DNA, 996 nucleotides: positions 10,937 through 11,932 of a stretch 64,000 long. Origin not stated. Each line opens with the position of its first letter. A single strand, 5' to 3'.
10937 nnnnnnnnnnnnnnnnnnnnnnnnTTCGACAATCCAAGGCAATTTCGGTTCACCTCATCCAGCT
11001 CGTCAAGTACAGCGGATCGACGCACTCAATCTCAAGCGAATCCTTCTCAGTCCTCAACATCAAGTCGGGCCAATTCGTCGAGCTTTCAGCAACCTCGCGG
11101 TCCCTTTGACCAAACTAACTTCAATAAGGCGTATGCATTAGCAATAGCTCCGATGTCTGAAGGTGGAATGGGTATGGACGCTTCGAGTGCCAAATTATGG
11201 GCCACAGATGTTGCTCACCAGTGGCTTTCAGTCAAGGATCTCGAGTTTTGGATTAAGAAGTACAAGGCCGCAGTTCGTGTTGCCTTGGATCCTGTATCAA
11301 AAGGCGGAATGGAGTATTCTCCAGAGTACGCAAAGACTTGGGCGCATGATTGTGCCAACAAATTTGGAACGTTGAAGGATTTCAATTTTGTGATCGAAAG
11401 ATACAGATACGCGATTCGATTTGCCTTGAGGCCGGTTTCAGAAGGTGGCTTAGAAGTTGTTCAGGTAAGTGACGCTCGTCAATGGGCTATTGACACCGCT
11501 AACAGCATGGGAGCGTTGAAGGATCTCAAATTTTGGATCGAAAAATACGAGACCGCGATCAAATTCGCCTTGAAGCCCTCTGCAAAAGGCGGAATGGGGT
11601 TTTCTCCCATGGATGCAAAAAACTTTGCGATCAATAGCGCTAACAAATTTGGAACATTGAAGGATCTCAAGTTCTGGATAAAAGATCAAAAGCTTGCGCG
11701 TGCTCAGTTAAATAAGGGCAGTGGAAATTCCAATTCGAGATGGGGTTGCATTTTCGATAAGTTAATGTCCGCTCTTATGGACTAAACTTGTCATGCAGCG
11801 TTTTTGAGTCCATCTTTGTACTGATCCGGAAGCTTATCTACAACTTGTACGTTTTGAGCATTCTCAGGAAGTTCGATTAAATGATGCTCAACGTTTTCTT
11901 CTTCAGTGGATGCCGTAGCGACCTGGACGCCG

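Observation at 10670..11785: J-domain protein with an N-terminal signal peptide and four tandem ~45-aa repeats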

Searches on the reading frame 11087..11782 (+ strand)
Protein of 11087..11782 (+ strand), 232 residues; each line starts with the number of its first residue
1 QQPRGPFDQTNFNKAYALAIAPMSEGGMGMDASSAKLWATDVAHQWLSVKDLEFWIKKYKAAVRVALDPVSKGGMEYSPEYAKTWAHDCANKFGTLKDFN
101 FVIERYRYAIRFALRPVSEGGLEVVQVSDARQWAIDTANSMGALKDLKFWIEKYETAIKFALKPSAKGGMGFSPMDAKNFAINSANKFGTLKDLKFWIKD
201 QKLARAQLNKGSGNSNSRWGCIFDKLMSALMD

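Call 6: find_homologous_proteins(query=window:11105-11782:+, max_evalue=0.001)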
Query seq(226 aa): 423 candidates shared short words with the query, none scored E <= 0.001.

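Call 18: search_protein_representatives(protein=window:11105-11782:+)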
Query: 226 residues. Proteins with E-value up to 0.001 (for the whole library): 19; up to 1e-10: 8; up to 1e-30: 2. The best 19 are listed.
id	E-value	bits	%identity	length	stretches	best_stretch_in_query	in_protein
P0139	7.0e-53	196.2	28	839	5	18-181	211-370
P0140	1.1e-41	159.5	43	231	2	47-224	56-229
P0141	1.1e-27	113.7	34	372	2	7-180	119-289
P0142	3.8e-19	85.8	32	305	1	47-222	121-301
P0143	3.4e-15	72.9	32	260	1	8-186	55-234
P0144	1.0e-13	68.1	35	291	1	1-142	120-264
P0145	3.7e-12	63.0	32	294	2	63-182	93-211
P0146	5.0e-12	62.5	40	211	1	2-94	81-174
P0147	1.2e-08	51.5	30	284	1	5-166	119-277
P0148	3.8e-08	49.9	32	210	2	73-148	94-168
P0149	4.5e-08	49.6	29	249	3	59-178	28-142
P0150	1.9e-07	47.6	35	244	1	48-148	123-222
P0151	3.7e-07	46.6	28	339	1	13-206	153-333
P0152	5.1e-07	46.2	30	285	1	50-204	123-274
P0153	5.3e-07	46.1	32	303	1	3-139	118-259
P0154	1.1e-06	45.1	32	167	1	51-162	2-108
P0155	3.2e-06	43.5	32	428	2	103-184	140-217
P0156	1.1e-04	38.6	33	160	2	19-87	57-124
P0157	4.9e-04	36.4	35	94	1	137-222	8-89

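Call 28: search_protein_families(library=pfam, proteins=[P0139, P0141, P0142, P0143, P0144, P0145, P0149, P0151, P0152, P0155], max_evalue=0.1)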
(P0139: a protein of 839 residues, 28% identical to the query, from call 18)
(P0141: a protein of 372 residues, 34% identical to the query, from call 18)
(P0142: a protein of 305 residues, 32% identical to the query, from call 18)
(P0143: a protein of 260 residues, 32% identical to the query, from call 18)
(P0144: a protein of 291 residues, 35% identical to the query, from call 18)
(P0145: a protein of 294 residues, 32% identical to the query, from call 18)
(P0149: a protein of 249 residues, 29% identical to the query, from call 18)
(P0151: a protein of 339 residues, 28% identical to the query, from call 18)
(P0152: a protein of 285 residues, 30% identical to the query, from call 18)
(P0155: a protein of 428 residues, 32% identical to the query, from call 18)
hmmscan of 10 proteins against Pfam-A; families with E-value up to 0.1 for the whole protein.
P0139 (839 aa): 4 families
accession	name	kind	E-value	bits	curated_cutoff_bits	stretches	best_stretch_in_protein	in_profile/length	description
PF00226.36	DnaJ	-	4.2e-23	81.6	27.8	1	23-84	2-63/63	DnaJ domain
PF10814.13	CwsA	-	0.00024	21.8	26.7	1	577-625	20-69/134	Cell wall synthesis protein CwsA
PF13446.11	RPT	-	0.0096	16.2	28.2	1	21-60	3-39/59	A repeated domain in UCH-protein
PF17987.7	PMT2_N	-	0.049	14.2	27.8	0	429-479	41-87/125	Phosphoethanolamine N-methyltransferase 2 N-terminal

P0141 (372 aa): 1 family
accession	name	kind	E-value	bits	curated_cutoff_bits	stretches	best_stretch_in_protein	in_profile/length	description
PF12812.13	PDZ_1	-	0.071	13.6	28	0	258-293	27-62/78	PDZ-like domain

P0142 (305 aa): 1 family
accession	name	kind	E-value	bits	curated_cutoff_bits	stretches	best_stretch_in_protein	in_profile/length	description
PF00226.36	DnaJ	-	1.3e-17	64.1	27.8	1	31-87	2-58/63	DnaJ domain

P0143 (260 aa): 0 families

P0144 (291 aa): 1 family
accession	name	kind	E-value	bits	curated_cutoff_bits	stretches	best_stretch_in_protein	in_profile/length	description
PF00226.36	DnaJ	-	7.2e-10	39.3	27.8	1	29-84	1-56/63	DnaJ domain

P0145 (294 aa): 0 families

P0149 (249 aa): 2 families
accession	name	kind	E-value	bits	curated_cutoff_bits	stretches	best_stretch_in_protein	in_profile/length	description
PF18505.6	DUF5619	-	0.02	15.3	25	0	211-243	11-41/85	Domain of unknown function (DUF5619)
PF19317.4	Gag_p24_C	-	0.024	14.8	25.9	0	189-212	13-36/74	Gag protein p24 C-terminal domain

P0151 (339 aa): 1 family
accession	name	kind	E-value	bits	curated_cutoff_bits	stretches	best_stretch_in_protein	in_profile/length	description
PF00226.36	DnaJ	-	1.1e-12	48.3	27.8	1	34-110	2-63/63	DnaJ domain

P0152 (285 aa): 0 families

P0155 (428 aa): 1 family
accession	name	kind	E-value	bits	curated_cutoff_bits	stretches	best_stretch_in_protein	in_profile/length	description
PF00226.36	DnaJ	-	1.7e-20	73.3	27.8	1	32-89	1-58/63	DnaJ domain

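Call 29: list_cluster_members(proteins=[P0139, P0140, P0141, P0142, P0143, P0144, P0145, P0146, P0147, P0150])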
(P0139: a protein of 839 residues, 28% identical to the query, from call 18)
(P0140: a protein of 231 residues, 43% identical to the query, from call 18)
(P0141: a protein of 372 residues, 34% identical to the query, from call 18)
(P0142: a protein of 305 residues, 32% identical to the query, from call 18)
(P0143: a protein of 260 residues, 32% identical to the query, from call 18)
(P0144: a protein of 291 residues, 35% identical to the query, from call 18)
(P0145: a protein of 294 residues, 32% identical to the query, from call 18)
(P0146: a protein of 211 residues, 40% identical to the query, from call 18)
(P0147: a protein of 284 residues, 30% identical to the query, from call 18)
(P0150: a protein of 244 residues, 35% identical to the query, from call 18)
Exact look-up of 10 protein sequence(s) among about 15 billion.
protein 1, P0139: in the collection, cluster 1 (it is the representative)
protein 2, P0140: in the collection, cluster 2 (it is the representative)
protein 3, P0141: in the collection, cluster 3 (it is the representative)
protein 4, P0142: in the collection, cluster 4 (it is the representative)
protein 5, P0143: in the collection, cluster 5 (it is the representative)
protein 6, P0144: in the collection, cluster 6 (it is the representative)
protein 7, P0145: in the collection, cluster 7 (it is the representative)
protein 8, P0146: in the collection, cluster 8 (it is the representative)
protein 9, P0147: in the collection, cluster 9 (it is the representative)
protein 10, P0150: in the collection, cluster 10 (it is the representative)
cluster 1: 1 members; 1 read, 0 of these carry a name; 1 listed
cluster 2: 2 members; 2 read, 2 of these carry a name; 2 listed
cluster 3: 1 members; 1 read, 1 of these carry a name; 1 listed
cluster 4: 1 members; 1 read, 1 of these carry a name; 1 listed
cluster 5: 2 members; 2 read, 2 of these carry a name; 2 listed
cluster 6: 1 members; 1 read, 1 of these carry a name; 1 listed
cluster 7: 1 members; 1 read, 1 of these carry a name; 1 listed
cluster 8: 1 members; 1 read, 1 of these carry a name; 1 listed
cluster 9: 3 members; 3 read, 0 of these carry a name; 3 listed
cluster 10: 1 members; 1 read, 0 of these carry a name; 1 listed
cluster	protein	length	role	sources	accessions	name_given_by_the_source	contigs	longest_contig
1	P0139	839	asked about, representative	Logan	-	-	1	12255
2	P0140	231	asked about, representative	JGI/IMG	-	hypothetical protein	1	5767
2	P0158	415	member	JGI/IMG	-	curved DNA-binding protein CbpA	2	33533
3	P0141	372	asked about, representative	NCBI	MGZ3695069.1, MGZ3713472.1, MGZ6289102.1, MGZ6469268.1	MAG: hypothetical protein ACXWQO_13025 [Bdellovibrionota bacterium]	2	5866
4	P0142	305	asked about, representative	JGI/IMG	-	hypothetical protein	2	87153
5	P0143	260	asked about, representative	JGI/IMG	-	hypothetical protein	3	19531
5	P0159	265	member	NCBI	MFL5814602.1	MAG: hypothetical protein ACJ763_13590 [Bdellovibrionia bacterium]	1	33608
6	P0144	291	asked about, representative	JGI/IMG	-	hypothetical protein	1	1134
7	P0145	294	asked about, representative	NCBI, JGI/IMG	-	hypothetical protein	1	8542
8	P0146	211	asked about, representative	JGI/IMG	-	hypothetical protein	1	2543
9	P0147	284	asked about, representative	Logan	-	-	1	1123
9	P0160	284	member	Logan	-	-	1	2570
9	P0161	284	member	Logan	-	-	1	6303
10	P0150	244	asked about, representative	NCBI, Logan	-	-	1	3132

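Call 30: list_cluster_members(proteins=[P0148, P0149, P0151, P0152, P0153, P0154, P0155, P0156, P0157])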
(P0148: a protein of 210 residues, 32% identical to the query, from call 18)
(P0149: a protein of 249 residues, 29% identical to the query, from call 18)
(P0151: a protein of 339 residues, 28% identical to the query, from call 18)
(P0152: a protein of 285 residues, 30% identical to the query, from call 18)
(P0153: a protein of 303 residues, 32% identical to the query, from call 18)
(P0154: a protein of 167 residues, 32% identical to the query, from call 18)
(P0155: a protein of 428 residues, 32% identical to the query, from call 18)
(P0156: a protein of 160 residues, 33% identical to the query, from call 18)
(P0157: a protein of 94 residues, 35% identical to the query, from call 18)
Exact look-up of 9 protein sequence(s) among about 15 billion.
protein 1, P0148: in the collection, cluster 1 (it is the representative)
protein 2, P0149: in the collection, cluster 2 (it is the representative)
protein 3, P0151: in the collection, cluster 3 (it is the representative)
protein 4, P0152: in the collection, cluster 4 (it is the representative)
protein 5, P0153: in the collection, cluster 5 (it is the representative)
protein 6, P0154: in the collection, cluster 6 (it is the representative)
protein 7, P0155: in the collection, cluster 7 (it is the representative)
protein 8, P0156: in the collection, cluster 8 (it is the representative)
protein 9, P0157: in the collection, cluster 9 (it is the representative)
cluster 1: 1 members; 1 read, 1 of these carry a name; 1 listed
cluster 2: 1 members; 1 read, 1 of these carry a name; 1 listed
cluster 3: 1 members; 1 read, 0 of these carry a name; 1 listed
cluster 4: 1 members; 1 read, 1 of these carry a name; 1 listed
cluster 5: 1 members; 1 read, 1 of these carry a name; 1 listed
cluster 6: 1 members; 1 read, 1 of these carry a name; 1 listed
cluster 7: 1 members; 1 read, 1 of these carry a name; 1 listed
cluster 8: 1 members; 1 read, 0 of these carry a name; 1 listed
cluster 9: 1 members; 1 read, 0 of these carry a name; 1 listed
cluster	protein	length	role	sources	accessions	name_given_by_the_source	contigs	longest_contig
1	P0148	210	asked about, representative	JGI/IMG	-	hypothetical protein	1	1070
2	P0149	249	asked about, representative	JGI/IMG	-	hypothetical protein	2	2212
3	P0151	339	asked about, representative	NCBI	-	-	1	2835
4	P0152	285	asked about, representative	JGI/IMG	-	hypothetical protein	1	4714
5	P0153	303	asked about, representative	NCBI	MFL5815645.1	MAG: J domain-containing protein [Bdellovibrionia bacterium]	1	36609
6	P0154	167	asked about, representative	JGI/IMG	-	hypothetical protein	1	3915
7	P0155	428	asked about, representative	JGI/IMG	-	hypothetical protein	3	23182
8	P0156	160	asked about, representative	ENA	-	-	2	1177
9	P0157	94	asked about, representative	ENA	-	-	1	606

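Call 32: find_encoding_contigs(protein=P0158, flank=7000, max_places=4)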
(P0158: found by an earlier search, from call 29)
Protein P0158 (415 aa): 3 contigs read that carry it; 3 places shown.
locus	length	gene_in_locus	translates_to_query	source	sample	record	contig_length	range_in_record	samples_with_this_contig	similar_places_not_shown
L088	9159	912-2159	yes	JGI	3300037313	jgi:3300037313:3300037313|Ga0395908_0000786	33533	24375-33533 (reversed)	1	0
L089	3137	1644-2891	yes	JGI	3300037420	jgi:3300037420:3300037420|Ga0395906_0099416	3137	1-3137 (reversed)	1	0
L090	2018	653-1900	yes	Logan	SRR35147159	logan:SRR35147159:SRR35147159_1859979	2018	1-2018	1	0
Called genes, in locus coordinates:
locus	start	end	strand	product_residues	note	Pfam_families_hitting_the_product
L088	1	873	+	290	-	?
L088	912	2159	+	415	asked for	PF00226:DnaJ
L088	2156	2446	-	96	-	-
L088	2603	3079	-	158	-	PF01980:TrmO_N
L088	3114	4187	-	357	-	PF02547:Queuosine_synth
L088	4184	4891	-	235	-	PF00106:adh_short, PF01370:Epimerase (weak), PF08659:KR, PF13561:adh_short_C2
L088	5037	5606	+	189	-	PF12844:HTH_19, PF13560:HTH_31, PF01381:HTH_3, PF13443:HTH_26, PF07883:Cupin_2, PF05899:Cupin_3 (weak)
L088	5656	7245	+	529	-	PF16683:TGase_elicitor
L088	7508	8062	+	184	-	-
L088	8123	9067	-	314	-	PF00126:HTH_1, PF03466:LysR_substrate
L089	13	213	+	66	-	-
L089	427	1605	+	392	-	-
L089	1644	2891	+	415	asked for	PF00226:DnaJ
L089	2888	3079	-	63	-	-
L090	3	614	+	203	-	?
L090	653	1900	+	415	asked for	PF00226:DnaJ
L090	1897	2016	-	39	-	?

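Call 33: find_encoding_contigs(protein=P0142, flank=7000, max_places=3)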
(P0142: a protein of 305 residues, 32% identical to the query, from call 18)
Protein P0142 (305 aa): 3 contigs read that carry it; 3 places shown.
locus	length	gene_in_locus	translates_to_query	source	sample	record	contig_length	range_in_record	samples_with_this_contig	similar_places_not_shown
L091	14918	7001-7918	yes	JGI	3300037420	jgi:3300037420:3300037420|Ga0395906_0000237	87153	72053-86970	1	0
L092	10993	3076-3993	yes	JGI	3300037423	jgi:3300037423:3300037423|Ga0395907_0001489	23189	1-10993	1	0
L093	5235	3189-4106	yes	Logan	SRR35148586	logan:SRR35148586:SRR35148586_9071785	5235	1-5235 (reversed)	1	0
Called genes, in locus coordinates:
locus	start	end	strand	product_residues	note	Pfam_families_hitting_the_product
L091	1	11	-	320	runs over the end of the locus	-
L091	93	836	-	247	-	-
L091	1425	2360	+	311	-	-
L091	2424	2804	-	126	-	-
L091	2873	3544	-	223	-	-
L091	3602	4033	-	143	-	-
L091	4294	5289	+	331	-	PF00149:Metallophos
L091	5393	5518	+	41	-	-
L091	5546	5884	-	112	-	PF02452:PemK_toxin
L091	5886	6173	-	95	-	-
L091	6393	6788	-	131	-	-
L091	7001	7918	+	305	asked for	PF00226:DnaJ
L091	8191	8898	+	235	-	-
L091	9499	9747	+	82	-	PF05016:ParE_toxin (weak)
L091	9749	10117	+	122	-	PF13560:HTH_31 (weak), PF01381:HTH_3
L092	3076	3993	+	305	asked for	PF00226:DnaJ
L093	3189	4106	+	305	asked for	PF00226:DnaJ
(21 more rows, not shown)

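Call 48: find_encoding_contigs(protein=P0153, flank=6000, max_places=2)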
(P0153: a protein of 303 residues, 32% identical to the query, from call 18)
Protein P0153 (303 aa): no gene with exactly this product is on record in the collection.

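Call 49: find_encoding_contigs(protein=P0159, flank=6000, max_places=2)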
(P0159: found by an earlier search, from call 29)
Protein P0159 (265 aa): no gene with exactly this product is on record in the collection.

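Call 50: find_encoding_contigs(protein=P0139, flank=6000, max_places=2)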
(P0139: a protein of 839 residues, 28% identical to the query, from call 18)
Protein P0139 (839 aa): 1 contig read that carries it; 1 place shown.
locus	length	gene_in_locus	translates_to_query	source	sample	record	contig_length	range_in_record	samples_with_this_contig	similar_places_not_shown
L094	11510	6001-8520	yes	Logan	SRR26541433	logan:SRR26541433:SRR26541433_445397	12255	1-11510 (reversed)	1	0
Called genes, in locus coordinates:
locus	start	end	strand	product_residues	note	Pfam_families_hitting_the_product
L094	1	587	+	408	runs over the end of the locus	PF08495:FIST, PF10442:FIST_C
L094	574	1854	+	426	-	PF00512:HisKA (weak), PF02518:HATPase_c, PF14501:HATPase_c_5 (weak)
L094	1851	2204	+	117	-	PF00072:Response_reg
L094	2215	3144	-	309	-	PF07719:TPR_2 (faint)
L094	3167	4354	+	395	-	PF01381:HTH_3 (weak), PF13443:HTH_26 (weak), PF28559:TPR_SusR (faint), PF13424:TPR_12 (weak), PF17874:TPR_MalT (weak)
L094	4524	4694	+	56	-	-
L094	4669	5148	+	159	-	-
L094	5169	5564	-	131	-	PF00472:RF-1, PF10213:MRP-S28 (faint)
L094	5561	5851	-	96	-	-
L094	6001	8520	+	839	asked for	PF00226:DnaJ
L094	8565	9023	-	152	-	-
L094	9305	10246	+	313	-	-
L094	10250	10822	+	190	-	-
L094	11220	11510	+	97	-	?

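Call 51: predict_structure(alignment_id=A3)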
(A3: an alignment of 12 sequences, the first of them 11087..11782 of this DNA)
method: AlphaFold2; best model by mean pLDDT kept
length: 232 residues; sequences in the alignment: 12
mean_pLDDT: 91.2   pTM: 0.80
mean pLDDT of the five models: 91.2, 90.7, 90.5, 90.0, 89.9
residues with pLDDT >= 90: 194; 70-90: 13; 50-70: 20; < 50: 5
segments of 3 or more residues with pLDDT < 50: 214-217
pLDDT, mean of each block of 10 residues (from residue 1): 81 98 96 97 91 95 96 95 95 92 95 97 97 95 96 98 95 97 98 98 88 54 62 48
secondary structure, 60 per line:
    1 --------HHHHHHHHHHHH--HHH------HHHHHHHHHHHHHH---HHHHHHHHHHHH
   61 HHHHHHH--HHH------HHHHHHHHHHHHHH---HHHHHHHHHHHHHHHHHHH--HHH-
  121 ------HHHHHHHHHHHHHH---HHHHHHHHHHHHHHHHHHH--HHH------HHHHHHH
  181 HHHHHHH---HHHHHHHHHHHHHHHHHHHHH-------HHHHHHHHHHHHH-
elements in order: H9-20 H32-45 H49-67 H79-92 H96-114 H127-140 H144-162 H174-187 H191-211 H219-231

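Call 56: fold_search(model_id=the predicted structure, library=pdb)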
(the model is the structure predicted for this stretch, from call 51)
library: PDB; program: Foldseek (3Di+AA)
matches with E <= 10: 153; with E <= 0.001: 0
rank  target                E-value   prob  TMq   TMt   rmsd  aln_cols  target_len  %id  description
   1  9k80_A                8.2e-02  0.97  0.34  0.32   9.4       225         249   10  Cryo-EM structure of designed zinc-induced filament Fiber-n6-Zn1-HEHE-5 (released 2025-10-29)
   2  7udn_B                9.9e-02  0.16  0.13  0.11  28.6       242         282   12  Crystal structure of designed helical repeat protein RPB_PLP1_R6 in alternative conformation 2 (released 2023-03-22)
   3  6axm                  4.7e-01  0.18  0.22  0.17  18.8       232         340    8  F95Y Epi-isozizaene synthase (released 2017-10-18)
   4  8su4                  4.9e-01  0.20  0.22  0.17  19.0       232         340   10  F198S epi-Isozizaene Synthase: complex with 3 Mg2+, inorganic pyrophosphate, and benzyl triethyl ammonium cation (released 2023-07-26)
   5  8v3k                  6.0e-01  0.18  0.22  0.17  19.0       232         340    9  F95S-F198S epi-Isozizaene Synthase: complex with 3 Mg2+, inorganic pyrophosphate, and benzyl triethyl ammonium cation (released 2024-01-24)
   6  5cwo_A                6.0e-01  0.11  0.13  0.13  16.1       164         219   13  Crystal structure of de novo designed helical repeat protein DHR76 (released 2015-12-16)
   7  7kj9                  6.5e-01  0.18  0.23  0.18  18.9       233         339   10  Wild-type epi-isozizaene synthase: complex with 3 Mg2+ and risedronate (released 2020-12-16)
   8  3kb9                  6.5e-01  0.16  0.22  0.17  18.9       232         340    9  Epi-isozizaene synthase: Complex with Mg, inorganic pyrophosphate and benzyl triethyl ammonium cation (released 2010-02-09)
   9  6ax9                  6.9e-01  0.14  0.21  0.17  18.9       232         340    9  F95N Epi-isozizaene synthase (released 2017-10-18)
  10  8su5                  7.2e-01  0.16  0.22  0.17  19.0       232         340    9  F198T epi-Isozizaene Synthase: complex with 3 Mg2+, inorganic pyrophosphate, and benzyl triethyl ammonium cation (released 2023-07-26)
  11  7kj8                  7.5e-01  0.15  0.22  0.18  19.0       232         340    9  Wild-type epi-isozizaene synthase: complex with 3 Mg2+ and pamidronate (released 2020-12-16)
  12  8su3                  7.5e-01  0.14  0.22  0.17  19.0       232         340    9  F95S epi-Isozizaene Synthase: complex with 3 Mg2+, inorganic pyrophosphate, and benzyl triethyl ammonium cation (released 2023-07-26)
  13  3lg5                  7.9e-01  0.14  0.21  0.17  18.9       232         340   10  F198A Epi-isozizaene synthase: Complex with Mg, inorganic pyrophosphate and benzyl triethyl ammonium cation (released 2010-02-09)
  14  4lz0                  8.3e-01  0.14  0.22  0.17  19.0       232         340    9  A236G Epi-isozizaene synthase: Complex with Mg, inorganic pyrophosphate and benzyl triethyl ammonium cation (released 2013-12-18)
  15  6axu                  8.7e-01  0.15  0.22  0.18  18.9       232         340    9  W203Y Epi-isozizaene synthase (released 2017-10-18)
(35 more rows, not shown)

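Call 59: search_protein_families(library=padloc, proteins=[P0158, P0139, L089:427-1602:+], max_evalue=0.1)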
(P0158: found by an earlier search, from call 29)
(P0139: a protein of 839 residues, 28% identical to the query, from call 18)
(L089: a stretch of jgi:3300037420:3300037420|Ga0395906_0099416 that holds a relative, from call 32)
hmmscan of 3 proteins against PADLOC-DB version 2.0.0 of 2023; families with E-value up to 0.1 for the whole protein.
P0158 (415 aa): 0 families

P0139 (839 aa): 0 families

L089:427-1602:+ (392 aa): 0 families
